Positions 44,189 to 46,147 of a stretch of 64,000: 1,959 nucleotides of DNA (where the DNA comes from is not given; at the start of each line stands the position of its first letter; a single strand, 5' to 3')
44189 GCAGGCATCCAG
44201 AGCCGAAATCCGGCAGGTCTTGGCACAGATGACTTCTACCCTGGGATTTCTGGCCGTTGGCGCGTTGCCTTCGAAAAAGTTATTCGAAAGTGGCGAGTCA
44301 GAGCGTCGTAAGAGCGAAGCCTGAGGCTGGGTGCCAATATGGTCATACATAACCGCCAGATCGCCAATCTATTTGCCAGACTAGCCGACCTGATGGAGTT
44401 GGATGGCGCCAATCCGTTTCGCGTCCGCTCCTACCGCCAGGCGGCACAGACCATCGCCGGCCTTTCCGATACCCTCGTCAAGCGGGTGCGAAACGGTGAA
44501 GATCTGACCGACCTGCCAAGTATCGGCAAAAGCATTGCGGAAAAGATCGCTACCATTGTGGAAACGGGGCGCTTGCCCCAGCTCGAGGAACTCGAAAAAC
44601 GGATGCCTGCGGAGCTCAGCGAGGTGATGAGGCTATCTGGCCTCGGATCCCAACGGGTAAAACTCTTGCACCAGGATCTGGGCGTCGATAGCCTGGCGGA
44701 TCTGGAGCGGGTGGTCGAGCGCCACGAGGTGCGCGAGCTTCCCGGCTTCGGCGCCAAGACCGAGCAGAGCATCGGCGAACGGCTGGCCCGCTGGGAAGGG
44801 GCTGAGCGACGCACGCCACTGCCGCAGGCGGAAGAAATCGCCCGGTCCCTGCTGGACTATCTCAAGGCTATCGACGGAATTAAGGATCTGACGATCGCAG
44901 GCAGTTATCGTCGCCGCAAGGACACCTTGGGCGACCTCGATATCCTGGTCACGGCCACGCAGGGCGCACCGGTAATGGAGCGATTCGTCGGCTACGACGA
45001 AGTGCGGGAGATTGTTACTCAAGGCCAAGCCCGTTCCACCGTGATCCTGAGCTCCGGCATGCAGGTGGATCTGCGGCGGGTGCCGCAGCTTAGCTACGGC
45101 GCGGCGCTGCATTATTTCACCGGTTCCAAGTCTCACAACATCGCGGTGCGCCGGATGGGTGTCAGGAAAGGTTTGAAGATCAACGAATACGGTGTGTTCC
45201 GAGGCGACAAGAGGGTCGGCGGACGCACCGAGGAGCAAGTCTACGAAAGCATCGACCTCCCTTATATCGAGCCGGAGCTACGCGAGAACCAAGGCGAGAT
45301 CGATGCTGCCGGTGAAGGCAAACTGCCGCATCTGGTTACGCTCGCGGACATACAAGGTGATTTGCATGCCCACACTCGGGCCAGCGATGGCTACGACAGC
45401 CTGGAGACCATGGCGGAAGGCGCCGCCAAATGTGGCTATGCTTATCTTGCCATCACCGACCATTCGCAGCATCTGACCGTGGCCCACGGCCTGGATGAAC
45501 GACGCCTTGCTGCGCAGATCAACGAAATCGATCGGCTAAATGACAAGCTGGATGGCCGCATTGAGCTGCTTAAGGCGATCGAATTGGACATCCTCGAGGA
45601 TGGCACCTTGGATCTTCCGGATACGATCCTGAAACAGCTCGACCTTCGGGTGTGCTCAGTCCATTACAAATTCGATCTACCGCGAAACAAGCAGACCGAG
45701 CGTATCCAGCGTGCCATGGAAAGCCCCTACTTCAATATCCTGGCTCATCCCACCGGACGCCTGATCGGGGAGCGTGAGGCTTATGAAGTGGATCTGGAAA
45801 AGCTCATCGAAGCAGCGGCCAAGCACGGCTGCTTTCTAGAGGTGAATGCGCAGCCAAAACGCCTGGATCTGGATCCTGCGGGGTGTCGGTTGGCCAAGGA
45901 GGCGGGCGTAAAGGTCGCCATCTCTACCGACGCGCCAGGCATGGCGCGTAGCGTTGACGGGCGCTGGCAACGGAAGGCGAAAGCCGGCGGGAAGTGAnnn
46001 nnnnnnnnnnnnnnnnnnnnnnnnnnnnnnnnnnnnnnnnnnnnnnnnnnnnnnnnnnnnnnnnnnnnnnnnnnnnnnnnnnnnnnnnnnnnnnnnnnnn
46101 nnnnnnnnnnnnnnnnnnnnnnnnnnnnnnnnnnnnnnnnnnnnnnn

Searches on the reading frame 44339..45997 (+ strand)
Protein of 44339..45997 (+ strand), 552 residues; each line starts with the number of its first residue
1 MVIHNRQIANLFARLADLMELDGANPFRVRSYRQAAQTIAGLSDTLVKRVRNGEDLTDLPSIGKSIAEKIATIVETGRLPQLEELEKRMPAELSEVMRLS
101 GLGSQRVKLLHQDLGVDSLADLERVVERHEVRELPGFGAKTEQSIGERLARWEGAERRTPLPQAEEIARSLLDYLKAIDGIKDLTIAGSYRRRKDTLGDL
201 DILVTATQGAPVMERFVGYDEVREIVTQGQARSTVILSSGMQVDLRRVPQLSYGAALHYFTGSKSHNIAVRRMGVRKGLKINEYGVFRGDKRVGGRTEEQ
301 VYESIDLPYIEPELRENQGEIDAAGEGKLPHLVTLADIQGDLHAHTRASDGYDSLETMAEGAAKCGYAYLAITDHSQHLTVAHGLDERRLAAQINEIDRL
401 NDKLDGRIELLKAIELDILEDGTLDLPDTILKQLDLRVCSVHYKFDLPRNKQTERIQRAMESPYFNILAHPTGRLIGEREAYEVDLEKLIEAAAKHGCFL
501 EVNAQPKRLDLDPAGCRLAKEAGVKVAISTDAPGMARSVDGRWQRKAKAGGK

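Call 53: search_protein_families(library=pfam, proteins=[window:44339-45997:+], max_evalue=0.00001)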
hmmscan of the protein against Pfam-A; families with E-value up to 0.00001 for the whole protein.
window:44339-45997:+ (552 aa): 5 families
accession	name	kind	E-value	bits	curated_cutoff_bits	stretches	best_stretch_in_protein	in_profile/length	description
PF14716.13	HHH_8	-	1.8e-23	83.1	30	1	4-79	2-73/73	Helix-hairpin-helix domain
PF14791.11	DNA_pol_B_thumb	-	1.3e-21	76.6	25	1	256-316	1-63/63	DNA polymerase beta thumb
PF14520.12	HHH_5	-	1.1e-09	39.1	27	0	95-148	3-54/57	Helix-hairpin-helix domain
PF02811.25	PHP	-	1.3e-08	35.8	26.4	1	341-504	1-163/164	PHP domain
PF14792.12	DNA_pol_B_palm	-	3.9e-07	30.8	25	1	160-210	3-53/113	DNA polymerase beta palm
